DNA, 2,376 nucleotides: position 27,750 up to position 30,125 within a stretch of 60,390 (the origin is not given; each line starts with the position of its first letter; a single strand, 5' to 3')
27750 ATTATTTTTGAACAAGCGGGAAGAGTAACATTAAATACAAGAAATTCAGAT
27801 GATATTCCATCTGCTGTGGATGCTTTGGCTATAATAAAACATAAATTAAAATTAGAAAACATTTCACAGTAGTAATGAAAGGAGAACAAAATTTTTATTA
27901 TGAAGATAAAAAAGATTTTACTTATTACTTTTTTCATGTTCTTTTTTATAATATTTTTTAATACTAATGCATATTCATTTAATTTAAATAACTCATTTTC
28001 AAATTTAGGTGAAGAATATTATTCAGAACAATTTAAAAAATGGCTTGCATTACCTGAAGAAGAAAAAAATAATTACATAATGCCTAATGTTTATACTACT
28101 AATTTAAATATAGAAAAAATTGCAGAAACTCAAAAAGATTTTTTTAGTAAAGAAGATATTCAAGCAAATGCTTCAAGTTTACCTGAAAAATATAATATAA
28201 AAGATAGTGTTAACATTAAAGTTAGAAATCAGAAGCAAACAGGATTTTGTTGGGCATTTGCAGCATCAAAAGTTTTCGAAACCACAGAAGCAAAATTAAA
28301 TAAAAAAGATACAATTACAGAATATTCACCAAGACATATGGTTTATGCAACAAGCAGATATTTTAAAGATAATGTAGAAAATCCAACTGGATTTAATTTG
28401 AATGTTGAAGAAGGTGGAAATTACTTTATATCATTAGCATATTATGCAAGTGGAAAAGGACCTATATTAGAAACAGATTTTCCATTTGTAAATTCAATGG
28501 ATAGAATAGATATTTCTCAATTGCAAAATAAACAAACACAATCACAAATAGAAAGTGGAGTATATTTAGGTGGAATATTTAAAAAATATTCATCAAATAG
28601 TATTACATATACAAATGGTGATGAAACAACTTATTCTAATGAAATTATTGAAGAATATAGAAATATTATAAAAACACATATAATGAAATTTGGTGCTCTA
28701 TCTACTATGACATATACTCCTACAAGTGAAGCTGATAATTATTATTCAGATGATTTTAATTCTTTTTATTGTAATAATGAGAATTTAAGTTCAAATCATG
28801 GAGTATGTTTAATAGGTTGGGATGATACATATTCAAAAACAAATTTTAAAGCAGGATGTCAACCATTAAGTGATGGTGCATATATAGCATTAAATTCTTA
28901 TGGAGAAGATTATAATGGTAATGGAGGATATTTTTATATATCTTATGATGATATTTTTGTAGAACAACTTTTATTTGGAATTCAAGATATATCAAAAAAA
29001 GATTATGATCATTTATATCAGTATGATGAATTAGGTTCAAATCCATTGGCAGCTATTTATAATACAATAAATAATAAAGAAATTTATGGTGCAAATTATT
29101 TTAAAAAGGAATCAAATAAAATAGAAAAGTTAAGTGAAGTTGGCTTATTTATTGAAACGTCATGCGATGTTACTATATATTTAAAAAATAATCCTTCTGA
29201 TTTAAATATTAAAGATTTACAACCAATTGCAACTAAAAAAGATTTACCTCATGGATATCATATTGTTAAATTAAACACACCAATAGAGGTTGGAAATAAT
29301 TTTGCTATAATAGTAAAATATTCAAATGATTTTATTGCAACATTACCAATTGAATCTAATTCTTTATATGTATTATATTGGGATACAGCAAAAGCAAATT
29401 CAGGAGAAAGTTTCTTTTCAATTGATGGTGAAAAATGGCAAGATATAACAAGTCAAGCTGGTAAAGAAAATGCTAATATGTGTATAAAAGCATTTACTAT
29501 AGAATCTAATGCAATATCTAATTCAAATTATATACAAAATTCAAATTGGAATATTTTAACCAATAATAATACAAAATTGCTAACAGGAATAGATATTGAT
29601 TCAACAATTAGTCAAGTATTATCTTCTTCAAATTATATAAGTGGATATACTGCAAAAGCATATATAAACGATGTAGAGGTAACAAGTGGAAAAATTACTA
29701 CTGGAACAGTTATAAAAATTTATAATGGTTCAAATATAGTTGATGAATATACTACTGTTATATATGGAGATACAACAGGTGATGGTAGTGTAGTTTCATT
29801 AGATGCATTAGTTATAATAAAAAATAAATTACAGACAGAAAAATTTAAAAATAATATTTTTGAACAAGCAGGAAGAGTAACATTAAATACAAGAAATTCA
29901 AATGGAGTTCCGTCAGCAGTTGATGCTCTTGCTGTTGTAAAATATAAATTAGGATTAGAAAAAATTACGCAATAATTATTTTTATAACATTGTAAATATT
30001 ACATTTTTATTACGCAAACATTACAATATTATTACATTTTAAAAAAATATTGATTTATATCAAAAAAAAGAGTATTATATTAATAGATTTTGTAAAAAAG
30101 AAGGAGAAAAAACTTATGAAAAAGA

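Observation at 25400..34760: Cohesin-dockerin surface-display locus whose cargo is mostly cysteine proteases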

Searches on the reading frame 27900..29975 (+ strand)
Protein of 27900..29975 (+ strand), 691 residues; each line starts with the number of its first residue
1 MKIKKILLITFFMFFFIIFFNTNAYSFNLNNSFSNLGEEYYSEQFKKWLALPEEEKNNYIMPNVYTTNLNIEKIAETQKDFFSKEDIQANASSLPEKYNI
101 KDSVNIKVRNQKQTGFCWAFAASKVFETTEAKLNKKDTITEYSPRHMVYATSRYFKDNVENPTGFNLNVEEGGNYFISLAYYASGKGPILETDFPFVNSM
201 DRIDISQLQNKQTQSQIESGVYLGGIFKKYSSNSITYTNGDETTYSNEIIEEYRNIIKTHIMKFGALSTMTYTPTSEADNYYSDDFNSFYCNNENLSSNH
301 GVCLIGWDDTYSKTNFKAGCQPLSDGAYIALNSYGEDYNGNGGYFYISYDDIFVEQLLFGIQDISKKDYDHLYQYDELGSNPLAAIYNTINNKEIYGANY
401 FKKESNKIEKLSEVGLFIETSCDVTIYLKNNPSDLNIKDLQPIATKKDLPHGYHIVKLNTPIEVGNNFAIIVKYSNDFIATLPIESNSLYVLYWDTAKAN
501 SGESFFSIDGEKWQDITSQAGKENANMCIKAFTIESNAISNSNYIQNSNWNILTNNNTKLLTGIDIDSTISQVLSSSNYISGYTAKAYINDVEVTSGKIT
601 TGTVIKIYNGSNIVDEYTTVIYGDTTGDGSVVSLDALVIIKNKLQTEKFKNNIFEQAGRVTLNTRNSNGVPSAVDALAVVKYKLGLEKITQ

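Call 3: search_protein_families(library=pfam, proteins=[window:27900-29975:+], max_evalue=0.1)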
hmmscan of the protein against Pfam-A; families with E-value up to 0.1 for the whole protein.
window:27900-29975:+ (691 aa): 3 families
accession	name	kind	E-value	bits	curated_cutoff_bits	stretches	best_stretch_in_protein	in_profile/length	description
PF18560.7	Lectin_like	-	1.7e-23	84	27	1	372-533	1-156/156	Lectin like domain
PF00112.29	Peptidase_C1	-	1.1e-09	39.2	20.7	1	95-349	2-204/220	Papain family cysteine protease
PF00404.24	Dockerin_1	-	0.00047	20.7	22.9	1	622-680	1-53/57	Dockerin type I domain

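Call 4: search_protein_families(library=ncbifam, proteins=[window:27900-29975:+], max_evalue=0.1)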
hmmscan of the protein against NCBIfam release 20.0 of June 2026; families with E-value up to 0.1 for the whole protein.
window:27900-29975:+ (691 aa): 0 families

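Call 8: find_homologous_proteins(query=window:27900-29975:+)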
Query window:27900-29975:+ (691 aa): 181 proteins with E <= 0.001 among 8000 candidates; the best 120 are listed.
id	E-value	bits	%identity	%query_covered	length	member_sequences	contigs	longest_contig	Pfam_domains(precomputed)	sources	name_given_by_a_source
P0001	1.2e-262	891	100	58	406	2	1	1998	PF18560.8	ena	-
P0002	1.4e-251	855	61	96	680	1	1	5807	PF00112.30,PF18560.8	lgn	-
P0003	1.0e-243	829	57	99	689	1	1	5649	PF00112.30,PF18560.8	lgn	-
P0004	2.5e-236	804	55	100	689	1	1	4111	PF00112.30,PF18560.8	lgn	-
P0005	1.6e-220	752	54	99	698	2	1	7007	PF00112.30,PF18560.8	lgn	-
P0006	1.4e-218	746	52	100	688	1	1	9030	PF00112.30,PF18560.8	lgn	-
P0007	1.7e-207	709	50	100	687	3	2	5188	PF00112.30,PF18560.8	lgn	-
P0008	1.7e-194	666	48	100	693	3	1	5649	PF00112.30,PF18560.8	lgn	-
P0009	1.7e-187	643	49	100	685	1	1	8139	PF00112.30,PF18560.8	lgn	-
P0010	2.0e-187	643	48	100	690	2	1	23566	PF00112.30,PF18560.8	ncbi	-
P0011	2.9e-180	619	48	95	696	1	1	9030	PF00112.30,PF18560.8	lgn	-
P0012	2.4e-178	613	46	99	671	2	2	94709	PF00112.30,PF18560.8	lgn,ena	-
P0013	7.2e-178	611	48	95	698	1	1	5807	PF00112.30,PF18560.8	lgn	-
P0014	1.4e-166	574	45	100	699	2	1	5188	PF18560.8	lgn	-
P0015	1.7e-160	554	45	98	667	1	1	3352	PF00112.30,PF18560.8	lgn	-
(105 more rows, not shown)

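Call 9: find_encoding_contigs(protein=P0012, flank=10000, max_places=3)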
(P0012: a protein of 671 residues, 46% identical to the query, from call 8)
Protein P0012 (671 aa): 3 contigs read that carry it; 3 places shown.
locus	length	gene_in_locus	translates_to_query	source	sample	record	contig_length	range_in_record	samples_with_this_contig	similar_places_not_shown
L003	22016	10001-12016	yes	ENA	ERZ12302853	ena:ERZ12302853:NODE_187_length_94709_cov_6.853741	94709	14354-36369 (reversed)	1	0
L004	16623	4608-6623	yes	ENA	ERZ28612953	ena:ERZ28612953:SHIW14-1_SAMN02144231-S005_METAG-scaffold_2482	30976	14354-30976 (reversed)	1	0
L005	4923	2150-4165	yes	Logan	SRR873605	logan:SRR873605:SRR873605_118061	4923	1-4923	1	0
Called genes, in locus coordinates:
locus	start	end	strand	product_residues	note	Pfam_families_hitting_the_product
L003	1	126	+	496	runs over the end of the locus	PF13231:PMT_2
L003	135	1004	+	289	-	-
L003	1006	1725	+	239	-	PF01712:dNK (faint), PF02224:Cytidylate_kin, PF13189:Cytidylate_kin2 (faint), PF13238:AAA_18 (weak), PF13207:AAA_17 (faint)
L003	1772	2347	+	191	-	PF01553:Acyltransferase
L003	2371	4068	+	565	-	PF09586:YfhO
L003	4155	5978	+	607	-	PF00009:GTP_EFTU, PF01926:MMR_HSR1 (weak), PF22042:EF-G_D2, PF03144:GTP_EFTU_D2, PF00679:EFG_C, PF21018:BipA_C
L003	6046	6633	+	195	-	PF01135:PCMT, PF01596:Methyltransf_3, PF13847:Methyltransf_31 (weak), PF13578:Methyltransf_24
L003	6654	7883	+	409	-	PF01136:Peptidase_U32, PF16325:Peptidase_U32_C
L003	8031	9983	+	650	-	PF18560:Lectin_like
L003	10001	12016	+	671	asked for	PF00112:Peptidase_C1 (weak), PF18560:Lectin_like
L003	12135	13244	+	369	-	PF26182:Ig_NUP210_5th (faint), PF13927:Ig_3 (faint), PF02368:Big_2, PF21461:HL_N-beta (faint), PF22359:Big-like (weak), PF02368:Big_2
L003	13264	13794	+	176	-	PF00963:Cohesin (weak)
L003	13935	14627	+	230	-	-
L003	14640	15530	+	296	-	PF00404:Dockerin_1 (faint)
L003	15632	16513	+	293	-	PF06541:ABC_trans_CmpB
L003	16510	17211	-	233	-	PF04542:Sigma70_r2, PF04545:Sigma70_r4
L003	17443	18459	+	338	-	PF03462:PCRF, PF00472:RF-1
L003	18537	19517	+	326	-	PF00696:AA_kinase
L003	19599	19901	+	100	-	PF07873:YabP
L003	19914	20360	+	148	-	PF09578:Spore_YabQ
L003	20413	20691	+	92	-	PF04977:DivIC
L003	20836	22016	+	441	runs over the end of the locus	PF07498:Rho_N, PF07497:Rho_RNA_bind, PF00006:ATP-synt_ab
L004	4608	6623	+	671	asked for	PF00112:Peptidase_C1 (weak), PF18560:Lectin_like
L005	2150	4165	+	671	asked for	PF00112:Peptidase_C1 (weak), PF18560:Lectin_like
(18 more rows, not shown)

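Call 10: find_encoding_contigs(protein=P0010, flank=10000, max_places=3)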
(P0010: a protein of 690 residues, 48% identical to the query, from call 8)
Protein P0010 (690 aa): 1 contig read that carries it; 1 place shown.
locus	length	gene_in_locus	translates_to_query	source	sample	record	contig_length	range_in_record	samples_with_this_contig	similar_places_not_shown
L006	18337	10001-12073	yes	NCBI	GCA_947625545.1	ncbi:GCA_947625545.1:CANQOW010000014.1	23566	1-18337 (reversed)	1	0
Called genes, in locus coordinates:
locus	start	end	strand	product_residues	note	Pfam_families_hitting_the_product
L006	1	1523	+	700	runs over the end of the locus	PF01138:RNase_PH, PF03725:RNase_PH_C, PF03726:PNPase, PF01138:RNase_PH, PF00013:KH_1, PF00575:S1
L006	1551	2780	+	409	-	PF00535:Glycos_transf_2, PF13641:Glyco_tranf_2_3, PF13632:Glyco_trans_2_3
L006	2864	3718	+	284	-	-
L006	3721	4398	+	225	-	PF02224:Cytidylate_kin, PF13189:Cytidylate_kin2 (weak), PF13207:AAA_17 (faint)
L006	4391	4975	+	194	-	PF01553:Acyltransferase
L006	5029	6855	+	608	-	PF00009:GTP_EFTU, PF01926:MMR_HSR1 (weak), PF22042:EF-G_D2, PF03144:GTP_EFTU_D2, PF00679:EFG_C, PF21018:BipA_C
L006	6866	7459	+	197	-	PF01596:Methyltransf_3, PF01135:PCMT, PF02475:TRM5-TYW2_MTfase, PF13847:Methyltransf_31 (weak), PF13578:Methyltransf_24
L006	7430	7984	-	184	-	PF06541:ABC_trans_CmpB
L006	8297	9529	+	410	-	PF01136:Peptidase_U32, PF16325:Peptidase_U32_C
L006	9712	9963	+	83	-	-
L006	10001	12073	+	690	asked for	PF00112:Peptidase_C1, PF18560:Lectin_like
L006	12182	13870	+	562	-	PF02368:Big_2, PF22359:Big-like (weak)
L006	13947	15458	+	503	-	PF00404:Dockerin_1 (faint), PF00150:Cellulase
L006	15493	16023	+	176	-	-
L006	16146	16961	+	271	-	-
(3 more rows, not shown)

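Call 43: find_related_loci(query=A6, collection=genome_contigs, flank=10000)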
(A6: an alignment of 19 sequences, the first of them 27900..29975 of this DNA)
Query A6 (691 aa) in genome_contigs; peptide patterns used: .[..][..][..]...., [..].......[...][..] (x = any residue, [..] = any of these).
472 stretches matched a pattern; 365 encode a relative of the query (tblastn E <= 1e-3); the best 80 are kept; 80 distinct loci.
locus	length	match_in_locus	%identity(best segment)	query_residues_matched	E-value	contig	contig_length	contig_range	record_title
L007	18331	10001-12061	48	2-691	0e+0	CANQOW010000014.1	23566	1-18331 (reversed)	MAG: uncultured Clostridia bacterium isolate Lapin-016__bin31 genome assembly, contig: Lapin-016__NODE_1836_length_23566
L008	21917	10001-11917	35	9-657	6e-109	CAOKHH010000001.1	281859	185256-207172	MAG TPA_asm: uncultured Clostridia bacterium isolate SRR17684644_bin.5_metawrap_v1.3_MAG genome assembly, contig: NODE.2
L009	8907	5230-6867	38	14-538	2e-101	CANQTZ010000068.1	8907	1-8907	MAG: uncultured Clostridia bacterium isolate Lapin-008__bin60 genome assembly, contig: Lapin-008__NODE_7752_length_8907_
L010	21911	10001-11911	33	1-646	7e-99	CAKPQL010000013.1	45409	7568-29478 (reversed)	MAG: uncultured Clostridia bacterium isolate REFINED_METABAT215_TOP10_CONTIGS_1500_ASSEMBLY_K77_MERGED__Hadza_MoBio_hadz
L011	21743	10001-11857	33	41-663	2e-97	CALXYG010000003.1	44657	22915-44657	MAG: uncultured Clostridia bacterium isolate E02__bin287 genome assembly, contig: E02__k127_4805041, whole genome shotgu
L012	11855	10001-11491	37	42-538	3e-97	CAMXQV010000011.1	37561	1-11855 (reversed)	MAG TPA_asm: uncultured Clostridium sp. isolate SRR14920969_bin.33_metawrap_v1.3_MAG genome assembly, contig: NODE.889_l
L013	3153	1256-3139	35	2-663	6e-99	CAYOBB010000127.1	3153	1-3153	MAG TPA_asm: uncultured Clostridium sp. isolate SRP222994_co1_39 genome assembly, contig: NODE_55314_length_3153_cov_11.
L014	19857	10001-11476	37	42-533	1e-96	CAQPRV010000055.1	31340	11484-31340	MAG TPA_asm: uncultured Clostridia bacterium isolate MGBC161478 genome assembly, contig: MGBC161478.55, whole genome sho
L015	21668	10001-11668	37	60-637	1e-93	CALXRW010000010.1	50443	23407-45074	MAG: uncultured Clostridia bacterium isolate BRZ_BL__bin74 genome assembly, contig: BRZ_BL__NODE_775_length_50443_cov_7.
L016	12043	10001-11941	32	3-657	4e-103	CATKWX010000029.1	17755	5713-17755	MAG TPA_asm: uncultured Eubacteriales bacterium isolate MGG07965_1680015447 genome assembly, contig: ERR3199602_2728, wh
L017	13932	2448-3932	37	42-533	5e-92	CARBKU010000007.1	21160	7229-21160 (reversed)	MAG TPA_asm: uncultured Clostridia bacterium isolate MGBC153658 genome assembly, contig: MGBC153658.7, whole genome shot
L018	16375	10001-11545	40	42-533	1e-91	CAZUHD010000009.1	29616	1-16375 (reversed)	MAG TPA_asm: uncultured Clostridium sp. isolate SRP314395_co1_52 genome assembly, contig: NODE_1212_length_29616_cov_23.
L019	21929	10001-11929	35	14-662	2e-101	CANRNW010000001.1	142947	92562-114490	MAG: uncultured Clostridia bacterium isolate Lapin-020__bin96 genome assembly, contig: Lapin-020__NODE_60_length_142947_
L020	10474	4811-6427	36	8-533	2e-91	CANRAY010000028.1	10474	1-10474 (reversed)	MAG: uncultured Clostridia bacterium isolate Lapin-016__bin4 genome assembly, contig: Lapin-016__NODE_5801_length_10474_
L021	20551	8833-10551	35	41-635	3e-97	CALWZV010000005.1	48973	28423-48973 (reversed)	MAG: uncultured Clostridia bacterium isolate BRZ_PI__bin2 genome assembly, contig: BRZ_PI__NODE_936_length_48973_cov_6.4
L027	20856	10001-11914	33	1-640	2e-81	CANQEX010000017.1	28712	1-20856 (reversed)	MAG: uncultured Clostridia bacterium isolate Lapin-005__bin66 genome assembly, contig: Lapin-005__NODE_2101_length_28712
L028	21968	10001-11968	32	5-635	2e-78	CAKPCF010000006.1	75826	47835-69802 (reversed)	MAG: uncultured Clostridia bacterium isolate REFINED_METABAT215_TOP10_CONTIGS_1500_ASSEMBLY_K77_MERGED__Hadza_PheChl_Fib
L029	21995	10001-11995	32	1-662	5e-77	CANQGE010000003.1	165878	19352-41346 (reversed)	MAG: uncultured Clostridia bacterium isolate Lapin-005__bin45 genome assembly, contig: Lapin-005__NODE_56_length_165878_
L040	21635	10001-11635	31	4-535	4e-71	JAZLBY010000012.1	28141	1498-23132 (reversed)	MAG: Candidatus Scatovivens sp. isolate T1900045055_TC20190048.MAGScoT_cleanbin_000020 SGB_4547_k141_302467, whole genom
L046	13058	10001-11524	33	43-533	4e-68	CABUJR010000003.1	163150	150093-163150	MAG TPA_asm: uncultured Clostridiales bacterium isolate MGYG-HGUT-04073 genome assembly, contig: GUT_GENOME255755_3, who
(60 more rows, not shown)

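Call 48: search_protein_families(library=pfam, proteins=[L008:14017-14823:+, L010:12092-12883:+, L011:12013-12732:+, L019:14036-14824:+, L021:10819-11616:+, L027:12079-12891:+, L028:12184-13026:+, L029:12162-12908:+, L040:12292-13164:+, L046:12125-12913:+], max_evalue=0.1)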
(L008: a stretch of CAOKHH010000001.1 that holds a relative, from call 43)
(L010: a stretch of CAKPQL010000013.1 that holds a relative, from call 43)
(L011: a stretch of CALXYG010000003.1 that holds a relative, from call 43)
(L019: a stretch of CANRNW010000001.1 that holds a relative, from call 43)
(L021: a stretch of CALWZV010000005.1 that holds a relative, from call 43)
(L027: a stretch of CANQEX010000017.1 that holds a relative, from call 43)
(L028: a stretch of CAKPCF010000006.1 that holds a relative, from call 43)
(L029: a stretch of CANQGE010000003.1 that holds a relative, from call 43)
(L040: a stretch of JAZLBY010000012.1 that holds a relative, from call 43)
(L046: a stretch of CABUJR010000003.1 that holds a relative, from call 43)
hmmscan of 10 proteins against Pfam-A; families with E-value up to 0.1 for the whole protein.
L008:14017-14823:+ (269 aa): 1 family
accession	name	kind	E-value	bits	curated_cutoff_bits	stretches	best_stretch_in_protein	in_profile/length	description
PF00746.26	Gram_pos_anchor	-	0.0024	18.2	20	1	233-265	6-38/43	LPXTG cell wall anchor motif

L010:12092-12883:+ (264 aa): 2 families
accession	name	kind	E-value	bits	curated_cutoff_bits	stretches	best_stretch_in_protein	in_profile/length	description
PF00963.24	Cohesin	-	6.6e-09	36.5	24.1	1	42-178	3-138/139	Cohesin domain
PF00746.26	Gram_pos_anchor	-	0.064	13.7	20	0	228-257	6-35/43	LPXTG cell wall anchor motif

L011:12013-12732:+ (240 aa): 2 families
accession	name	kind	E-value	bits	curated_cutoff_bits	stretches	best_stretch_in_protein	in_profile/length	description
PF00963.24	Cohesin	-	3.7e-10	40.6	24.1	1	33-158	2-133/139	Cohesin domain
PF12173.13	BacteriocIIc_cy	-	0.013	16.2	27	1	6-39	15-50/91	Bacteriocin class IIc cyclic gassericin A-like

L019:14036-14824:+ (263 aa): 3 families
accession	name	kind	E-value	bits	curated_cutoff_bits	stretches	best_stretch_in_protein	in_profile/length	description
PF00963.24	Cohesin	-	0.0066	17.1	24.1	1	46-146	6-111/139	Cohesin domain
PF00746.26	Gram_pos_anchor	-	0.0075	16.6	20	1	225-259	4-38/43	LPXTG cell wall anchor motif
PF02472.21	ExbD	-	0.086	13.4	25.4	1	17-115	13-99/128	Biopolymer transport protein ExbD/TolR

L021:10819-11616:+ (266 aa): 1 family
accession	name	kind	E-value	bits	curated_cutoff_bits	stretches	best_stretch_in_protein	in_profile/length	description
PF00963.24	Cohesin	-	3.2e-09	37.5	24.1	1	38-154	2-126/139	Cohesin domain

L027:12079-12891:+ (271 aa): 0 families

L028:12184-13026:+ (281 aa): 2 families
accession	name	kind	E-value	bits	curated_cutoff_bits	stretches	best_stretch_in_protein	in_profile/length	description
PF00963.24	Cohesin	-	2.6e-06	28.1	24.1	1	55-163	9-128/139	Cohesin domain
PF02323.20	ELH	-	0.093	12.5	20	0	26-82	9-66/255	Egg-laying hormone precursor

L029:12162-12908:+ (249 aa): 0 families

L040:12292-13164:+ (291 aa): 1 family
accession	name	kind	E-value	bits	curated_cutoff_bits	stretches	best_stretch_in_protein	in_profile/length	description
PF00957.27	Synaptobrevin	-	0.08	13.2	26.4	0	205-281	7-83/89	Synaptobrevin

L046:12125-12913:+ (263 aa): 1 family
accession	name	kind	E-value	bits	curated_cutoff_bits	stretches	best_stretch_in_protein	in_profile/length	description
PF00746.26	Gram_pos_anchor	-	0.064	13.7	20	0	223-259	4-42/43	LPXTG cell wall anchor motif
